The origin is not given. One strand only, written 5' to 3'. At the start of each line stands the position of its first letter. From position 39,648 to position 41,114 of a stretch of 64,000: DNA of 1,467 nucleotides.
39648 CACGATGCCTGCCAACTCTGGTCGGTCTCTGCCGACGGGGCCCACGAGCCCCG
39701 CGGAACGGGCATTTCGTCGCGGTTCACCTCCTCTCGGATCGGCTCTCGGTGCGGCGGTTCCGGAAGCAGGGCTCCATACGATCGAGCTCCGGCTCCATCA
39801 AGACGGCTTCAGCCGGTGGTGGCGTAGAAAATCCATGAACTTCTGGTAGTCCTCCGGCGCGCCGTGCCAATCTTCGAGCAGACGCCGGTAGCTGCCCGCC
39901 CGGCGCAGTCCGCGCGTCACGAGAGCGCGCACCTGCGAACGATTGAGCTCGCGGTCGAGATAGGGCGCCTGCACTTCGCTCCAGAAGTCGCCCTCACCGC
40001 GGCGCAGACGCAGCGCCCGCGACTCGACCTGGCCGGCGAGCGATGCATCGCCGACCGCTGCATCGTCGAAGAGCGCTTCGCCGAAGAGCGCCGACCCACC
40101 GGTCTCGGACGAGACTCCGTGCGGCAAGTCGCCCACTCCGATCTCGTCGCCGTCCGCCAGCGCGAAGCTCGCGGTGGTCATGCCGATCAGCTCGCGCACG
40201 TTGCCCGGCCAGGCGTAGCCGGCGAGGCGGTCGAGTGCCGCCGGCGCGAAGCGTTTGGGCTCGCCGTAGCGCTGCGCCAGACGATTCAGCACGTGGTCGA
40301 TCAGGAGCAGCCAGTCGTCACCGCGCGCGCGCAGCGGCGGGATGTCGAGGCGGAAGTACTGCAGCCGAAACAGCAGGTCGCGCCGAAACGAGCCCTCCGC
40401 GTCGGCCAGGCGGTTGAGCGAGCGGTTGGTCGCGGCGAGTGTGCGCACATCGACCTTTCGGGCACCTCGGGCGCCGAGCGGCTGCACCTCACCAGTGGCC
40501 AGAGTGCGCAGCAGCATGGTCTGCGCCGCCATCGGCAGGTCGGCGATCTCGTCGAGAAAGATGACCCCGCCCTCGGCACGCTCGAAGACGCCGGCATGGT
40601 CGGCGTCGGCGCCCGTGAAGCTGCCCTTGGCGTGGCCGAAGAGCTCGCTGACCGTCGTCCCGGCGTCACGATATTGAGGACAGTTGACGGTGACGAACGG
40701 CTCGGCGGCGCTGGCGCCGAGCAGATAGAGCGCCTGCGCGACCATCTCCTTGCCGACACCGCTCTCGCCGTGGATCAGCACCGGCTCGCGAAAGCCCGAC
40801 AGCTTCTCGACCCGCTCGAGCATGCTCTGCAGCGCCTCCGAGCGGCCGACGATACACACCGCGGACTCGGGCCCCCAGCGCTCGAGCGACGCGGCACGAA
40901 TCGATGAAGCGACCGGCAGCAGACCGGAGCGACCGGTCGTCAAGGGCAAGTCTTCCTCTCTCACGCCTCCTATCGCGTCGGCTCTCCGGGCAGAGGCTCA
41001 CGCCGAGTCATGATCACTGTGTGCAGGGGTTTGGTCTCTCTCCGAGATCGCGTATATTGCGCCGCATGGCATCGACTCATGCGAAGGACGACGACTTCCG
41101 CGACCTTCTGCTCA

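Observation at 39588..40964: Sensor-less sigma-54 activator immediately upstream of a -24/-12 promoter match in front of lanA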

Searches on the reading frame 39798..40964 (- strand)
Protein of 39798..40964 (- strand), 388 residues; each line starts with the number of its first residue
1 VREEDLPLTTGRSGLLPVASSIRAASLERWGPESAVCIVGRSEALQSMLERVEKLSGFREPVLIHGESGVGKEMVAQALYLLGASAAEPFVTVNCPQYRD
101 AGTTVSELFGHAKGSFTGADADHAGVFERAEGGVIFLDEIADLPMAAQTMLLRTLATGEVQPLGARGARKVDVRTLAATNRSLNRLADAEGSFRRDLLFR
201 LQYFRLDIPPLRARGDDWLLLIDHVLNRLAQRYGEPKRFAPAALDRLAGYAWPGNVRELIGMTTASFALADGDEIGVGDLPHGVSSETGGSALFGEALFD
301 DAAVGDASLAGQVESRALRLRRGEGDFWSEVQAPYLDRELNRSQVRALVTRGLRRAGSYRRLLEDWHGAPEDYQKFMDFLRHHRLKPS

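Call 3: search_protein_families(library=pfam, proteins=[window:39798-40964:-], max_evalue=0.01)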
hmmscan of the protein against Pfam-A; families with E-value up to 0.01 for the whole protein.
window:39798-40964:- (388 aa): 8 families
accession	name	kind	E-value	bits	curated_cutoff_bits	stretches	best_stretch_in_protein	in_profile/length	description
PF00158.32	Sigma54_activat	-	1.5e-52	178.1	20.2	1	38-206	1-167/168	Sigma-54 interaction domain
PF14532.12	Sigma54_activ_2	-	3.6e-19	69.8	25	1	39-211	1-138/138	Sigma-54 interaction domain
PF25601.1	AAA_lid_14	-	2.6e-17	62.9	27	1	212-287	1-77/87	AAA+ ATPase lid domain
PF07728.20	AAA_5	-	1.1e-06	29.1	22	1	61-183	1-125/139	AAA domain (dynein-related subfamily)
PF07724.20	AAA_2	-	2.2e-05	25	27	1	62-174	6-115/166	AAA domain (Cdc48 subfamily)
PF13191.12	AAA_16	-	9.3e-05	23.4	32.6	1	39-115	3-85/167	AAA ATPase domain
PF00004.35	AAA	-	0.0001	23.2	21.2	1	62-183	1-111/131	ATPase family associated with various cellular activities (AAA)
PF01078.27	Mg_chelatase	-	0.00061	19.7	20.3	0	62-161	25-136/207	Magnesium chelatase, subunit ChlI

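Call 4: search_protein_families(library=ncbifam, proteins=[window:39798-40964:-], max_evalue=0.01)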
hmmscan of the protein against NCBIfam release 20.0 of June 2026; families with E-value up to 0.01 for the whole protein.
window:39798-40964:- (388 aa): 28 families (the best 25 are shown)
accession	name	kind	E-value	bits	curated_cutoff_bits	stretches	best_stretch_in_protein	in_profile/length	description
NF038308.1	RNA_repair_RtcR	equivalog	7.6e-73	246.1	650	1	37-281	181-433/530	RNA repair transcriptional activator RtcR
TIGR01818.1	ntrC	equivalog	1.2e-68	232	558.6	1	33-288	131-385/463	nitrogen regulation protein NR(I)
NF003451.0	PRK05022.1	equivalog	2.1e-66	224.7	476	1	35-260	189-413/512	nitric oxide reductase transcriptional regulator NorR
TIGR01817.1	nifA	equivalog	8.8e-65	219.5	528.85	1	32-275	192-433/534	nif-specific transcriptional activator NifA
TIGR02974.1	phageshock_pspF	equivalog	2.3e-63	214.5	443.55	1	38-261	1-224/336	phage shock protein operon transcriptional activator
NF008469.0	PRK11361.1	equivalog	1.3e-58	198.8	714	1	37-288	144-394/461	acetoacetate metabolism transcriptional regulator AtoC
TIGR02915.1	PEP_resp_reg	equivalog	3.4e-57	194.2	502.6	1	34-281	137-383/445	PEP-CTERM-box response regulator transcription factor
NF007689.0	PRK10365.1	equivalog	4.3e-57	193.9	760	1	34-286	137-388/441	sigma-54-dependent response regulator transcription factor ZraR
NF041552.1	TF_PrdR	equivalog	4e-56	190.5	795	1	34-287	265-517/577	sigma-54 dependent transcriptional regulator PrdR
NF008176.1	PRK10923.1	equivalog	1.9e-55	188.3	620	1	35-346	137-439/469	nitrogen regulation protein NR(I)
NF011695.0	PRK15115.1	equivalog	9.3e-55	186.1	763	1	37-272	136-370/445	two-component system response regulator GlrR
NF050807.1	TransRegFlbDCaul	equivalog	3.8e-54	184.2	750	1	17-281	100-362/454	sigma-54-dependent transcriptional regulator FlbD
NF008622.0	PRK11608.1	equivalog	2.8e-53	181.1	529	1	38-262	8-232/329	phage shock protein operon transcriptional activator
NF041906.1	V4R_TF_MobR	exception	1.9e-52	178.5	999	1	38-271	234-466/544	phenol degradation transcriptional regulator MobR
TIGR02329.1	propionate_PrpR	equivalog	2.2e-52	178.4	499.2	1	38-262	214-442/526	propionate catabolism operon regulatory protein PrpR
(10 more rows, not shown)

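Call 7: find_homologous_proteins(query=window:39798-40964:-, max_evalue=1e-20)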
Query window:39798-40964:- (388 aa): 7982 proteins with E <= 1e-20 among 8000 candidates; the best 120 are listed.
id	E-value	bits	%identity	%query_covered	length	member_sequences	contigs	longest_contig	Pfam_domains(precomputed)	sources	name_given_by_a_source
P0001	1.3e-248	842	100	98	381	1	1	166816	PF00158.33,PF07724.21,PF25601.2,PF14532.13,PF07728.21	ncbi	ncbi:MAG: sigma 54-interacting transcriptional regulator [Acidobacteriota bacterium]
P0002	2.5e-151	522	66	96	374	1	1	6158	PF00158.33,PF25601.2,PF14532.13,PF07728.21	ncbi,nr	ncbi:MAG: sigma 54-interacting transcriptional regulator [Holophagales bacterium]|nr:sigma 54-intera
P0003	1.1e-149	517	67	96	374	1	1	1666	PF00158.33,PF07724.21,PF25601.2,PF14532.13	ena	-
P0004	9.0e-147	507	65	97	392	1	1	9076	PF00158.33,PF25601.2,PF14532.13,PF07728.21,PF13191.13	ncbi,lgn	ncbi:MAG: sigma 54-interacting transcriptional regulator [Acidobacteriota bacterium]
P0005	1.4e-144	500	62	96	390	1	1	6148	PF00158.33,PF25601.2,PF14532.13,PF13191.13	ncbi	ncbi:MAG: sigma 54-interacting transcriptional regulator [Acidobacteriota bacterium]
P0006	1.2e-125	438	58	97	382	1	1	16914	PF00158.33,PF07724.21,PF25601.2,PF00004.36,PF14532.13,PF07728.21,PF13191.13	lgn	-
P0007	1.1e-124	435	57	96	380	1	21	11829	PF00158.33,PF25601.2,PF14532.13,PF07728.21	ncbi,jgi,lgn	-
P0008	1.8e-124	434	57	96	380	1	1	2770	PF00158.33,PF25601.2,PF14532.13,PF07728.21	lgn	-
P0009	1.1e-122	428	57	96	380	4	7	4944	PF00158.33,PF25601.2,PF14532.13,PF07728.21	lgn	-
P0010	3.0e-122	427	56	99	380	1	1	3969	PF00158.33,PF25601.2,PF14532.13,PF07728.21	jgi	jgi:DNA-binding NtrC family response regulator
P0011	1.7e-121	424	57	97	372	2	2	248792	PF00158.33,PF25601.2,PF14532.13,PF07728.21,PF13191.13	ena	-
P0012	4.0e-121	423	57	96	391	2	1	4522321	PF00158.33,PF25601.2,PF00004.36,PF14532.13,PF07728.21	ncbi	ncbi:MAG: sigma 54-interacting transcriptional regulator [Thermoanaerobaculia bacterium]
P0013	1.3e-120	421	57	96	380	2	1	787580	PF00158.33,PF25601.2,PF14532.13,PF07728.21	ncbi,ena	-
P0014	2.2e-120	420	58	96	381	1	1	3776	PF00158.33,PF25601.2,PF14532.13,PF07728.21,PF13191.13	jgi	jgi:Nif-specific regulatory protein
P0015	2.4e-120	420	55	100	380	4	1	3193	PF00158.33,PF25601.2,PF14532.13,PF07728.21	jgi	-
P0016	1.0e-119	418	55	99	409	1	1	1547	PF00158.33,PF25601.2,PF14532.13,PF07728.21,PF13191.13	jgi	jgi:transcriptional regulator with GAF, ATPase, and Fis domain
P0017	1.6e-119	418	57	98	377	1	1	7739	PF00158.33,PF25601.2,PF14532.13,PF07728.21,PF13191.13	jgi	jgi:DNA-binding NtrC family response regulator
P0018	2.3e-119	417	55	97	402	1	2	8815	PF00158.33,PF25601.2,PF14532.13,PF07728.21,PF13191.13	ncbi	-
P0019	4.2e-119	416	57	95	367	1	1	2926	PF00158.33,PF25601.2,PF14532.13,PF07728.21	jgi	jgi:DNA-binding NtrC family response regulator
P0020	5.6e-119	416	55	99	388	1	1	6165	PF00158.33,PF07724.21,PF25601.2,PF00004.36,PF14532.13,PF07728.21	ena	-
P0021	3.7e-118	413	56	96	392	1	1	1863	PF00158.33,PF25601.2,PF14532.13,PF07728.21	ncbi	-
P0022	5.2e-118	413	55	100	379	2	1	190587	PF00158.33,PF25601.2,PF14532.13,PF07728.21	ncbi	-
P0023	8.5e-118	412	56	96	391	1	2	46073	PF00158.33,PF25601.2,PF00004.36,PF14532.13,PF07728.21,PF13191.13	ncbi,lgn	ncbi:MAG: sigma 54-interacting transcriptional regulator [Acidobacteriota bacterium]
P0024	1.4e-117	411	56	97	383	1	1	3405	PF00158.33,PF07724.21,PF25601.2,PF00004.36,PF14532.13,PF07728.21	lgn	-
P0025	1.5e-117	411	56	97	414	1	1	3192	PF00158.33,PF07724.21,PF25601.2,PF14532.13,PF07728.21,PF13191.13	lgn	-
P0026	2.3e-117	410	55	99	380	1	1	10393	PF00158.33,PF25601.2,PF14532.13,PF07728.21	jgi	-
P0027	2.6e-117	410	54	98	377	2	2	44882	PF00158.33,PF25601.2,PF14532.13,PF07728.21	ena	-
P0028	7.9e-117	409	54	97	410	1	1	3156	PF00158.33,PF25601.2,PF14532.13,PF07728.21,PF13191.13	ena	-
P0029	8.3e-117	409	55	95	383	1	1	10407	PF00158.33,PF07724.21,PF25601.2,PF00004.36,PF14532.13,PF07728.21,PF13191.13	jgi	jgi:DNA-binding NtrC family response regulator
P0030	1.1e-116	408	56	97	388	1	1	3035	PF00158.33,PF07724.21,PF25601.2,PF00004.36,PF14532.13,PF07728.21,PF13191.13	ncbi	-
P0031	1.7e-116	408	55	94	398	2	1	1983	PF00158.33,PF07724.21,PF25601.2,PF00004.36,PF14532.13,PF07728.21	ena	-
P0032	1.9e-116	407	54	98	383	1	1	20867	PF00158.33,PF25601.2,PF14532.13,PF07728.21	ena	-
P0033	3.2e-116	407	54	96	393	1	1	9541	PF00158.33,PF07724.21,PF25601.2,PF00004.36,PF14532.13,PF07728.21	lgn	-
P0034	9.3e-116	405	54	97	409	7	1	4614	PF00158.33,PF25601.2,PF14532.13,PF07728.21,PF13191.13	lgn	-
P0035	1.4e-115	405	54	94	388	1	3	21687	PF00158.33,PF25601.2,PF14532.13,PF07728.21,PF13191.13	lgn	-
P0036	1.4e-115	405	56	97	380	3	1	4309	PF00158.33,PF25601.2,PF14532.13,PF07728.21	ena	-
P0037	5.0e-115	403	56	95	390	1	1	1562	PF00158.33,PF07724.21,PF25601.2,PF00004.36,PF14532.13,PF07728.21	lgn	-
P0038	5.6e-115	403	55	97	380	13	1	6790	PF00158.33,PF25601.2,PF14532.13,PF07728.21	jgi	jgi:Nif-specific regulatory protein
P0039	5.7e-115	403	54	97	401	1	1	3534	PF00158.33,PF25601.2,PF14532.13,PF07728.21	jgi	jgi:transcriptional regulator with GAF, ATPase, and Fis domain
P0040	6.0e-115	403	54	95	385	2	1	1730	PF00158.33,PF25601.2,PF00004.36,PF14532.13,PF07728.21,PF13191.13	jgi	jgi:DNA-binding NtrC family response regulator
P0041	9.2e-115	402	54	94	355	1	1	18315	PF00158.33,PF25601.2,PF14532.13,PF13191.13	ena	-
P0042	1.4e-114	401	56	96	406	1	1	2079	PF00158.33,PF07724.21,PF25601.2,PF00004.36,PF14532.13,PF07728.21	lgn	-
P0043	1.7e-114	401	54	96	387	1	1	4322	PF00158.33,PF25601.2,PF00004.36,PF14532.13,PF07728.21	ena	-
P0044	2.1e-114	401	53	95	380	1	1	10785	PF00158.33,PF07724.21,PF25601.2,PF00004.36,PF14532.13,PF07728.21,PF13191.13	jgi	jgi:DNA-binding NtrC family response regulator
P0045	2.4e-114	401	54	96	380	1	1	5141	PF00158.33,PF07724.21,PF25601.2,PF14532.13,PF07728.21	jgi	jgi:DNA-binding NtrC family response regulator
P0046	4.1e-114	400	56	95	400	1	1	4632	PF00158.33,PF25601.2,PF14532.13,PF07728.21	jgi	jgi:DNA-binding NtrC family response regulator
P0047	4.6e-114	400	53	95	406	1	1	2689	PF00158.33,PF25601.2,PF00004.36,PF14532.13,PF07728.21,PF13191.13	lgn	-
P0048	5.6e-114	399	54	97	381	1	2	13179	PF00158.33,PF25601.2,PF00004.36,PF14532.13,PF07728.21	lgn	-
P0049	7.4e-114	399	54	95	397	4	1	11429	PF00158.33,PF25601.2,PF14532.13,PF07728.21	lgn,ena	-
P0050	7.7e-114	399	54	96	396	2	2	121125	PF00158.33,PF07724.21,PF25601.2,PF14532.13,PF07728.21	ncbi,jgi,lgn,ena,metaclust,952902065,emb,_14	jgi:transcriptional regulator with GAF, ATPase, and Fis domain|metaclust:\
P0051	7.9e-114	399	54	97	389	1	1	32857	PF00158.33,PF25601.2,PF14532.13,PF07728.21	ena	-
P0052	1.2e-113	398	54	95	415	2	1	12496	PF00158.33,PF25601.2,PF14532.13,PF07728.21,PF13191.13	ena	-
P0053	1.4e-113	398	55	95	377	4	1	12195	PF00158.33,PF25601.2,PF14532.13,PF07728.21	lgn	-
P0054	2.2e-113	397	55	95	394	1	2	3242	PF00158.33,PF25601.2,PF14532.13,PF07728.21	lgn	-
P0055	2.5e-113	397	56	97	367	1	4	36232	PF00158.33,PF25601.2,PF14532.13,PF07728.21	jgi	jgi:transcriptional regulator with GAF, ATPase, and Fis domain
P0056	4.1e-113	396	55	95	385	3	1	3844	PF00158.33,PF25601.2,PF14532.13,PF07728.21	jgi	jgi:DNA-binding NtrC family response regulator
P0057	5.6e-113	396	53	95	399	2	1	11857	PF00158.33,PF25601.2,PF00004.36,PF14532.13,PF07728.21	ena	-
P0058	5.7e-113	396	54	96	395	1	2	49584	PF00158.33,PF07724.21,PF25601.2,PF00004.36,PF14532.13,PF07728.21,PF13191.13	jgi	jgi:transcriptional regulator with GAF, ATPase, and Fis domain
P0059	6.9e-113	396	54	96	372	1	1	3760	PF00158.33,PF25601.2,PF00004.36,PF14532.13,PF07728.21,PF13191.13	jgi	jgi:DNA-binding NtrC family response regulator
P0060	7.9e-113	396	53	97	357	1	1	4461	PF00158.33,PF07724.21,PF25601.2,PF00004.36,PF14532.13,PF07728.21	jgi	jgi:DNA-binding NtrC family response regulator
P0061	1.2e-112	395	51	97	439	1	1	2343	PF00158.33,PF25601.2,PF14532.13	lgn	-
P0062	1.6e-112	395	54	97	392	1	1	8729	PF00158.33,PF07724.21,PF25601.2,PF14532.13,PF07728.21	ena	-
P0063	1.6e-112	395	53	96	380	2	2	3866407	PF00158.33,PF25601.2,PF00004.36,PF14532.13,PF07728.21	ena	-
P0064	1.8e-112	394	54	94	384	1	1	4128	PF00158.33,PF07724.21,PF25601.2,PF00004.36,PF14532.13,PF07728.21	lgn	-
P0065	2.0e-112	394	53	97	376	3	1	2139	PF00158.33,PF07724.21,PF25601.2,PF00004.36,PF14532.13,PF07728.21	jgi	jgi:DNA-binding NtrC family response regulator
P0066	2.7e-112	394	53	97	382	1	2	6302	PF00158.33,PF07724.21,PF25601.2,PF14532.13,PF07728.21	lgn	-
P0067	2.7e-112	394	54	95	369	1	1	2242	PF00158.33,PF25601.2,PF14532.13,PF07728.21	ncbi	-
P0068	3.9e-112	393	56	95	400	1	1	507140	PF00158.33,PF25601.2,PF14532.13,PF07728.21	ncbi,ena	-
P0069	4.4e-112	393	55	95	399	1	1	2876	PF00158.33,PF25601.2,PF14532.13,PF07728.21,PF13191.13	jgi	jgi:DNA-binding NtrC family response regulator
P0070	6.8e-112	392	53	96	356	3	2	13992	PF00158.33,PF25601.2,PF00004.36,PF14532.13,PF07728.21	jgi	jgi:DNA-binding NtrC family response regulator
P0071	7.6e-112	392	53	97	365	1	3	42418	PF00158.33,PF25601.2,PF00004.36,PF14532.13,PF07728.21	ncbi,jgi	jgi:transcriptional regulator with GAF, ATPase, and Fis domain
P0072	7.9e-112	392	55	95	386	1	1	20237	PF00158.33,PF25601.2,PF14532.13,PF07728.21,PF13191.13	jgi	jgi:transcriptional regulator with GAF, ATPase, and Fis domain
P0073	9.1e-112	392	55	95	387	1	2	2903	PF00158.33,PF25601.2,PF14532.13,PF07728.21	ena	-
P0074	1.1e-111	392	55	95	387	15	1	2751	PF00158.33,PF25601.2,PF14532.13,PF07728.21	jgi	jgi:transcriptional regulator with GAF, ATPase, and Fis domain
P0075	1.3e-111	392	52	97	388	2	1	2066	PF00158.33,PF07724.21,PF25601.2,PF00004.36,PF14532.13,PF07728.21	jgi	jgi:DNA-binding NtrC family response regulator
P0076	1.4e-111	391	55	95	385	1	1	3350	PF00158.33,PF25601.2,PF14532.13,PF07728.21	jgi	jgi:transcriptional regulator with GAF, ATPase, and Fis domain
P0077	1.4e-111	391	53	95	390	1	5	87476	PF00158.33,PF25601.2,PF00004.36,PF14532.13,PF07728.21,PF13191.13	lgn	-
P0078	1.5e-111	391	53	96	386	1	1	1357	PF00158.33,PF25601.2,PF00004.36,PF14532.13,PF07728.21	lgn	-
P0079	1.6e-111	391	53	96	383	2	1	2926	PF00158.33,PF07724.21,PF25601.2,PF14532.13,PF07728.21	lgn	-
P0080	1.7e-111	391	51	95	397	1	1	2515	PF00158.33,PF25601.2,PF14532.13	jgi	-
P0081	2.3e-111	391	53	96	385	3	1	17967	PF00158.33,PF25601.2,PF00004.36,PF14532.13,PF07728.21,PF13191.13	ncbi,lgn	ncbi:MAG TPA: sigma 54-interacting transcriptional regulator [Thermoanaerobaculia bacterium]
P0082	2.4e-111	391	54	96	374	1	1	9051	PF00158.33,PF25601.2,PF00004.36,PF14532.13,PF07728.21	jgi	-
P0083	2.4e-111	391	54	95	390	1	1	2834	PF00158.33,PF25601.2,PF14532.13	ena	-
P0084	2.6e-111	391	52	96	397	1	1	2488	PF00158.33,PF25601.2,PF00004.36,PF14532.13,PF07728.21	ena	-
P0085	2.6e-111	391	52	98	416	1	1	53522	PF00158.33,PF25601.2,PF14532.13,PF07728.21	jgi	jgi:DNA-binding NtrC family response regulator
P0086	2.8e-111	390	52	96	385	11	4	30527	PF00158.33,PF25601.2,PF00004.36,PF14532.13,PF07728.21,PF13191.13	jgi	-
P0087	3.1e-111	390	53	96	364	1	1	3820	PF00158.33,PF25601.2,PF00004.36,PF14532.13,PF07728.21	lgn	-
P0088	4.0e-111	390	53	95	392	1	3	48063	PF00158.33,PF25601.2,PF00004.36,PF14532.13,PF07728.21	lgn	-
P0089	4.3e-111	390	57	91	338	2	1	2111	PF00158.33,PF07724.21,PF25601.2,PF00004.36,PF14532.13,PF07728.21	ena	-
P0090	4.5e-111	390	54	96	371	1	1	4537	PF00158.33,PF25601.2,PF00004.36,PF14532.13,PF07728.21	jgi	jgi:DNA-binding NtrC family response regulator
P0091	5.1e-111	390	55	98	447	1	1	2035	PF00158.33,PF00498.32,PF25601.2,PF16697.11,PF14532.13,PF07728.21,PF13191.13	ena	-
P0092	6.5e-111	389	54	95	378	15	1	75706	PF00158.33,PF07724.21,PF25601.2,PF00004.36,PF14532.13,PF07728.21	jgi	-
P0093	6.9e-111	389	52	97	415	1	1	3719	PF00158.33,PF25601.2,PF00004.36,PF14532.13,PF07728.21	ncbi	-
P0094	9.4e-111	389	50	99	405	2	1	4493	PF00158.33,PF25601.2,PF00004.36,PF14532.13,PF07728.21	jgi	jgi:DNA-binding NtrC family response regulator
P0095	1.0e-110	389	52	96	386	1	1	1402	PF00158.33,PF25601.2,PF00004.36,PF14532.13,PF07728.21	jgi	jgi:DNA-binding NtrC family response regulator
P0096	1.1e-110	389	54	95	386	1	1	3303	PF00158.33,PF25601.2,PF14532.13,PF07728.21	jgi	jgi:transcriptional regulator with GAF, ATPase, and Fis domain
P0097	1.1e-110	389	54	95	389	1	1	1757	PF00158.33,PF25601.2,PF14532.13,PF07728.21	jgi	jgi:DNA-binding NtrC family response regulator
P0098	1.1e-110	388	54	95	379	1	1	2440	PF00158.33,PF25601.2,PF00004.36,PF14532.13,PF07728.21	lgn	-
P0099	1.1e-110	388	53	95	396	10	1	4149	PF00158.33,PF25601.2,PF14532.13,PF07728.21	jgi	jgi:DNA-binding NtrC family response regulator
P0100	1.2e-110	388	51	100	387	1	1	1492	PF00158.33,PF25601.2,PF00004.36,PF14532.13,PF07728.21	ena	-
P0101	1.3e-110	388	53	96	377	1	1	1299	PF00158.33,PF07724.21,PF25601.2,PF00004.36,PF14532.13,PF07728.21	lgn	-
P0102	1.3e-110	388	53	98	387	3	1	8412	PF00158.33,PF07724.21,PF25601.2,PF00004.36,PF14532.13,PF07728.21,PF13191.13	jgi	jgi:DNA-binding NtrC family response regulator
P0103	1.5e-110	388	52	96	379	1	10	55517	PF00158.33,PF25601.2,PF00004.36,PF14532.13,PF07728.21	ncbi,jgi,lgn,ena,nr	ncbi:MAG: sigma-54-dependent Fis family transcriptional regulator [Thermoanaerobaculia bacterium]|jg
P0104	1.8e-110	388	52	96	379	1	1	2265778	PF00158.33,PF25601.2,PF00004.36,PF14532.13,PF07728.21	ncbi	-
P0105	1.9e-110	388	53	97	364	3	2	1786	PF00158.33,PF25601.2,PF14532.13,PF07728.21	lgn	-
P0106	2.0e-110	388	53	95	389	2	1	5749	PF00158.33,PF25601.2,PF14532.13,PF07728.21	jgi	jgi:two-component system nitrogen regulation response regulator GlnG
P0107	2.0e-110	388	52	95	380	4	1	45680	PF00158.33,PF07724.21,PF25601.2,PF14532.13,PF07728.21,PF13191.13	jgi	jgi:DNA-binding NtrC family response regulator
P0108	2.4e-110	387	53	95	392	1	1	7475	PF00158.33,PF25601.2,PF14532.13,PF07728.21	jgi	jgi:transcriptional regulator with GAF, ATPase, and Fis domain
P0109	2.4e-110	387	52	97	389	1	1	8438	PF00158.33,PF07724.21,PF25601.2,PF00004.36,PF14532.13,PF07728.21,PF13191.13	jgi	jgi:transcriptional regulator with GAF, ATPase, and Fis domain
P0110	2.7e-110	387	53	96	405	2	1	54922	PF00158.33,PF25601.2,PF00004.36,PF14532.13,PF07728.21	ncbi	ncbi:MAG: sigma-54-dependent transcriptional regulator [Verrucomicrobiales bacterium]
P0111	2.9e-110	387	52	96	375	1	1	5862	PF00158.33,PF07724.21,PF25601.2,PF00004.36,PF14532.13,PF07728.21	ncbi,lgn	ncbi:MAG: sigma 54-interacting transcriptional regulator [Acidobacteriota bacterium]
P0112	2.9e-110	387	51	98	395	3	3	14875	PF00158.33,PF25601.2,PF14532.13,PF07728.21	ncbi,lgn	-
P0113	3.4e-110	387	53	95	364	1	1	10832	PF00158.33,PF25601.2,PF00004.36,PF14532.13,PF07728.21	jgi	jgi:DNA-binding NtrC family response regulator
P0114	3.4e-110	387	57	91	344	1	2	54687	PF00158.33,PF25601.2,PF14532.13,PF07728.21,PF13191.13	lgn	-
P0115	3.7e-110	387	52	95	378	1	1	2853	PF00158.33,PF25601.2,PF14532.13,PF07728.21,PF13191.13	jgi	jgi:DNA-binding NtrC family response regulator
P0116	4.1e-110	387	51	94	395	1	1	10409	PF00158.33,PF25601.2,PF14532.13,PF07728.21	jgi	jgi:DNA-binding NtrC family response regulator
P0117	4.6e-110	386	51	98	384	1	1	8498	PF00158.33,PF07724.21,PF25601.2,PF14532.13,PF07728.21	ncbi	ncbi:MAG: sigma 54-interacting transcriptional regulator [Acidobacteriota bacterium]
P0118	5.0e-110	386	56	88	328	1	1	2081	PF00158.33,PF07724.21,PF25601.2,PF00004.36,PF14532.13,PF07728.21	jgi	-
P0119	5.0e-110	386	52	96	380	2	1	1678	PF00158.33,PF07724.21,PF25601.2,PF00004.36,PF14532.13,PF07728.21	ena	-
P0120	5.2e-110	386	54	97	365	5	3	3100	PF00158.33,PF25601.2,PF00004.36,PF14532.13,PF07728.21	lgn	-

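Call 8: find_encoding_contigs(protein=P0002, flank=6000, max_places=2)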
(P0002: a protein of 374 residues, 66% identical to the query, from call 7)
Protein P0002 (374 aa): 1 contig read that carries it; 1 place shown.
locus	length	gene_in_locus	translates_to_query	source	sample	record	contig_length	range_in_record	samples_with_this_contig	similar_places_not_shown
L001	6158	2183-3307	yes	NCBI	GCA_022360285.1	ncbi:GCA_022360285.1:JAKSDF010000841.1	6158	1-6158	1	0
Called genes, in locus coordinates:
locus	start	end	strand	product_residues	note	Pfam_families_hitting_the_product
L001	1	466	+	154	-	PF14094:DUF4272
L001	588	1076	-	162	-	PF13466:STAS_2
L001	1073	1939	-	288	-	PF00027:cNMP_binding, PF00498:FHA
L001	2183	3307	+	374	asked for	PF00158:Sigma54_activat, PF14532:Sigma54_activ_2, PF07728:AAA_5 (faint), PF25601:AAA_lid_14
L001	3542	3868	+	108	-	PF02979:NHase_alpha (weak)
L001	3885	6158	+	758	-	PF13575:DUF4135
